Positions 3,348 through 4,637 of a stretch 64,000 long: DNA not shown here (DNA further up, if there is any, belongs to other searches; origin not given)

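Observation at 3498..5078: Zc3h12a-type NYN RNase fused to an S1 domain and a histone-H1-like Lys/Ala tail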

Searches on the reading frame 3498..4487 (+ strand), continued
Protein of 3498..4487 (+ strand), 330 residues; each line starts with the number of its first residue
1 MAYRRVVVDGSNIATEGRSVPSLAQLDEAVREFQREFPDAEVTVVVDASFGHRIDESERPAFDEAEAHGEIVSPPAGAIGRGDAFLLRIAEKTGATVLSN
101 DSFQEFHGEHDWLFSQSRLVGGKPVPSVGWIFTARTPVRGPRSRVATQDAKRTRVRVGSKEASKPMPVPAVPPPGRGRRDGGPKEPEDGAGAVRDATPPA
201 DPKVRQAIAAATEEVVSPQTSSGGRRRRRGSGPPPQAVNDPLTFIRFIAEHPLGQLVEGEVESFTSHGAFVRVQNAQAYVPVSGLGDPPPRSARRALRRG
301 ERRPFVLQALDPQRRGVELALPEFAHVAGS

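Call 31: predict_structure(alignment_id=A1)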
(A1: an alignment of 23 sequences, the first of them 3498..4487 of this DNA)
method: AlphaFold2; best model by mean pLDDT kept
length: 330 residues; sequences in the alignment: 23
mean_pLDDT: 82.2   pTM: 0.47
mean pLDDT of the five models: 82.2, 80.7, 80.4, 75.4, 69.9
residues with pLDDT >= 90: 205; 70-90: 35; 50-70: 43; < 50: 47
segments of 3 or more residues with pLDDT < 50: 175-199, 212-231
pLDDT, mean of each block of 10 residues (from residue 1): 87 95 97 96 94 95 94 77 90 95 90 92 95 91 89 64 57 51 45 44 61 43 44 73 94 97 97 97 96 97 97 94 84
secondary structure, 60 per line:
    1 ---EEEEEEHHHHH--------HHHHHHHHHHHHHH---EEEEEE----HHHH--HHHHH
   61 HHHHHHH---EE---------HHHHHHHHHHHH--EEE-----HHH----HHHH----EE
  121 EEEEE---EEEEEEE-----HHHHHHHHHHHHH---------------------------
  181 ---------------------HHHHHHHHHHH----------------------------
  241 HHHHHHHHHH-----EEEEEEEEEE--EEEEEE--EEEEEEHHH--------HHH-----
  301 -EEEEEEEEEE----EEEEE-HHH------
elements in order: E4-9 H10-14 H23-36 E40-45 H50-53 H56-67 H82-93 E96-98 H111-114 E119-125 E129-135 H141-153 H202-212 H241-250 E256-265 E268-273 E276-281 E302-311 E316-320

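Call 33: fold_search(model_id=the predicted structure, library=pdb)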
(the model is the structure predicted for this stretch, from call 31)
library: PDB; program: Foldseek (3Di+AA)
matches with E <= 10: 1112; with E <= 0.001: 85
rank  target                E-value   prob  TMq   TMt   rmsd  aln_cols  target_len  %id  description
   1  4nni_A                6.4e-07  1.00  0.24  0.47   1.4        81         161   27  Structural basis for targeting the ribosomal protein S1 of Mycobacterium tuberculosis by pyrazinamide (released 2014-12-24)
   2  5ie8_MODEL_1_A        1.7e-06  1.00  0.23  0.79   1.8        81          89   27  The pyrazinoic acid binding domain of Ribosomal Protein S1 from Mycobacterium tuberculosis (released 2016-03-16)
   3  4nng                  1.9e-06  1.00  0.24  0.50   1.3        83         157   26  Structural basis for targeting the ribosomal protein S1 of Mycobacterium tuberculosis by pyrazinamide (released 2014-12-24)
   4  4nnk                  3.1e-06  1.00  0.24  0.49   1.5        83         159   26  Structural basis for targeting the ribosomal protein S1 of Mycobacterium tuberculosis by pyrazinamide (released 2014-12-24)
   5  3aev_A                3.1e-06  1.00  0.21  0.39   1.7        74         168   22  Crystal structure of a/eIF2alpha-aDim2p-rRNA complex from Pyrococcus horikoshii OT3 (released 2010-04-21)
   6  7a05_MODEL_1_A        3.5e-06  1.00  0.24  0.44   5.2        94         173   20  NMR structure of D3-D4 domains of Vibrio vulnificus ribosomal protein S1 (released 2021-06-23)
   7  6bv6                  3.5e-06  1.00  0.32  0.23   4.5       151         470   16  Structure of proteinaceous RNase P 1 (PRORP1) from A. thaliana after 3-hour soak with juglone (released 2019-06-12)
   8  5diz_B                4.2e-06  1.00  0.31  0.22   4.3       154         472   19  Crystal Structure of nuclear proteinaceous RNase P 2 (PRORP2) from A. thaliana (released 2015-12-30)
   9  4nnh_A                4.7e-06  1.00  0.23  0.46   1.7        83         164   26  Structural basis for targeting the ribosomal protein S1 of Mycobacterium tuberculosis by pyrazinamide (released 2014-12-24)
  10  4nnh_B                4.7e-06  1.00  0.23  0.45   1.7        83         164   28  Structural basis for targeting the ribosomal protein S1 of Mycobacterium tuberculosis by pyrazinamide (released 2014-12-24)
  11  3v34_B                6.5e-06  1.00  0.34  0.65   3.4       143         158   24  Crystal structure of MCPIP1 conserved domain with magnesium ion in the catalytic center (released 2012-05-23)
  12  9guv_B                6.9e-06  1.00  0.24  0.22   2.3        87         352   22  30S mRNA delivery complex (closed-head) (released 2024-11-20)
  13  6qh2_MODEL_1_A        6.9e-06  1.00  0.22  0.49   2.7        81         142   23  Solution NMR ensemble for a chimeric KH-S1 domain construct of exosomal polynucleotide phosphrylase at 298K co (released 2019-04-10)
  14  6bv9                  6.9e-06  1.00  0.31  0.23   4.0       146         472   17  Structure of proteinaceous RNase P 1 (PRORP1) from A. thaliana after overnight soak with juglone (released 2019-06-12)
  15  5h9v_A                8.3e-06  1.00  0.32  0.62   3.8       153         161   23  Crystal structure of Regnase PIN domain, form I (released 2016-03-16)
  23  3v34_A                2.0e-05  1.00  0.32  0.63   3.5       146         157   23  Crystal structure of MCPIP1 conserved domain with magnesium ion in the catalytic center (released 2012-05-23)
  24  7ndk_B                2.1e-05  1.00  0.33  0.66   3.1       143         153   22  Crystal structure of ZC3H12C PIN catalytic mutant (released 2021-05-19)
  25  7ndk_D                2.1e-05  1.00  0.33  0.65   5.4       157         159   22  Crystal structure of ZC3H12C PIN catalytic mutant (released 2021-05-19)
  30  7ndk_A                3.5e-05  1.00  0.33  0.65   5.5       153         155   22  Crystal structure of ZC3H12C PIN catalytic mutant (released 2021-05-19)
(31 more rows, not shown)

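Call 39: find_encoding_contigs(protein=P0253, flank=8000, max_places=3)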
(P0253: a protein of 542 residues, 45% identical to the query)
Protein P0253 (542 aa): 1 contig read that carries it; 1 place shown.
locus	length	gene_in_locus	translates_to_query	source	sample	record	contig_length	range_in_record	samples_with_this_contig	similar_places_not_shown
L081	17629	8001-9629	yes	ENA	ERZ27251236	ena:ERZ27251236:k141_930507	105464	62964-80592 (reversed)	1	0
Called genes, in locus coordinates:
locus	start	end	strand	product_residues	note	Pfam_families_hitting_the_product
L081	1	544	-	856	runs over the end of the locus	PF06119:NIDO, PF13472:Lipase_GDSL_2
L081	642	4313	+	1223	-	PF16078:2-oxogl_dehyd_N, PF00198:2-oxoacid_dh, PF00676:E1_dh, PF02779:Transket_pyr, PF16870:OxoGdeHyase_C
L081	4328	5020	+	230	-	PF07161:LppX_LprAFG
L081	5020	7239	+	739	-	PF07690:MFS_1, PF00083:Sugar_tr, PF07690:MFS_1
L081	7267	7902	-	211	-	PF00702:Hydrolase, PF13419:HAD_2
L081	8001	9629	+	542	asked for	PF11977:RNase_Zc3h12a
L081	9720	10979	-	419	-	PF02515:CoA_transf_3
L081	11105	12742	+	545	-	PF00496:SBP_bac_5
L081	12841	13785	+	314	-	PF19300:BPD_transp_1_N, PF00528:BPD_transp_1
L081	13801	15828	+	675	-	PF12911:OppC_N, PF00528:BPD_transp_1, PF00005:ABC_tran, PF08352:oligo_HPY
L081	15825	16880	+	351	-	PF02463:SMC_N (weak), PF00005:ABC_tran, PF13304:AAA_21 (faint), PF08352:oligo_HPY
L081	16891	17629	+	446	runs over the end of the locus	PF00884:Sulfatase, PF16347:SGSH_C, PF14707:Sulfatase_C (faint)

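Call 40: find_encoding_contigs(protein=P0255, flank=8000, max_places=2)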
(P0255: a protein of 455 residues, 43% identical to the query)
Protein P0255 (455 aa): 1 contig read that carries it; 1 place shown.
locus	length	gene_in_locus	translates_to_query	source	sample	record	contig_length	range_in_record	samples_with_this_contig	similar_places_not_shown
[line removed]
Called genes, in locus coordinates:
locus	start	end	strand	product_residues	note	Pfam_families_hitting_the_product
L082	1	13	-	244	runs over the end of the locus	PF00561:Abhydrolase_1, PF12146:Hydrolase_4 (weak), PF12697:Abhydrolase_6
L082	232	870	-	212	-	PF08241:Methyltransf_11, PF08242:Methyltransf_12 (faint), PF13649:Methyltransf_25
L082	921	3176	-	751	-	PF00999:Na_H_Exchanger, PF00582:Usp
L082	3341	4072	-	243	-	PF03372:Exo_endo_phos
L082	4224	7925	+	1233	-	PF16078:2-oxogl_dehyd_N, PF00198:2-oxoacid_dh, PF00676:E1_dh, PF02779:Transket_pyr, PF16870:OxoGdeHyase_C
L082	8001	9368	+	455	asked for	PF11977:RNase_Zc3h12a (faint)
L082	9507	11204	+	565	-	PF00005:ABC_tran, PF02463:SMC_N (faint), PF13304:AAA_21 (faint), PF13476:AAA_23 (faint), PF12848:ABC_tran_Xtn, PF00005:ABC_tran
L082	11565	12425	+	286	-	PF00459:Inositol_P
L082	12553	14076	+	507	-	PF03109:ABC1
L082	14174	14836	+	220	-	PF21003:NucS_N, PF01939:NucS_C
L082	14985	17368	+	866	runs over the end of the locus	PF12229:PG_binding_4 (weak), PF04294:VanW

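Call 41: find_encoding_contigs(protein=P0273, flank=8000, max_places=2)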
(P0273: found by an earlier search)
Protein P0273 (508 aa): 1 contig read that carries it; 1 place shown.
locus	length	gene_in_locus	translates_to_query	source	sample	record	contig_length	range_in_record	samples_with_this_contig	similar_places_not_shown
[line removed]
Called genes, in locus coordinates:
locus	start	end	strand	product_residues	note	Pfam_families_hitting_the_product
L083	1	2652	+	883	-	?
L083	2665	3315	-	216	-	PF00702:Hydrolase, PF13419:HAD_2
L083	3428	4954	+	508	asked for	PF11977:RNase_Zc3h12a, PF00575:S1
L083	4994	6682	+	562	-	PF13476:AAA_23 (faint), PF00005:ABC_tran, PF02463:SMC_N (faint), PF13304:AAA_21 (faint), PF12848:ABC_tran_Xtn, PF00005:ABC_tran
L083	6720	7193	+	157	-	-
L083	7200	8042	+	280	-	PF00459:Inositol_P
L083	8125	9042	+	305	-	PF00378:ECH_1, PF16113:ECH_2, PF00378:ECH_1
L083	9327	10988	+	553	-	PF03109:ABC1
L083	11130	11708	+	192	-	PF21003:NucS_N, PF01939:NucS_C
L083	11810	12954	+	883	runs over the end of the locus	PF12229:PG_binding_4 (faint), PF04294:VanW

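Call 50: search_dna_similar(query=window:3498-4487:+, collection=phages, mode=protein, max_evalue=0.001, max_rows=10)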
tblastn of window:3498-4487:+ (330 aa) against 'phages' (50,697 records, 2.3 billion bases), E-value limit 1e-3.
No match.

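Call 51: search_dna_similar(query=window:3498-4487:+, collection=plasmids, mode=protein, max_evalue=0.001, max_rows=10)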
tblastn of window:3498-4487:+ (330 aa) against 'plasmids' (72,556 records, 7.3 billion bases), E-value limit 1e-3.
No match.

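Call 57: find_related_loci(query=A1, collection=viral_contigs, flank=5000)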
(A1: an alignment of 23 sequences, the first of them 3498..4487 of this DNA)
Query A1 (330 aa) in viral_contigs; peptide patterns used: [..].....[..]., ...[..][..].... (x = any residue, [..] = any of these).
120 stretches matched a pattern, but none encodes a relative of the query by tblastn (E <= 1e-3).
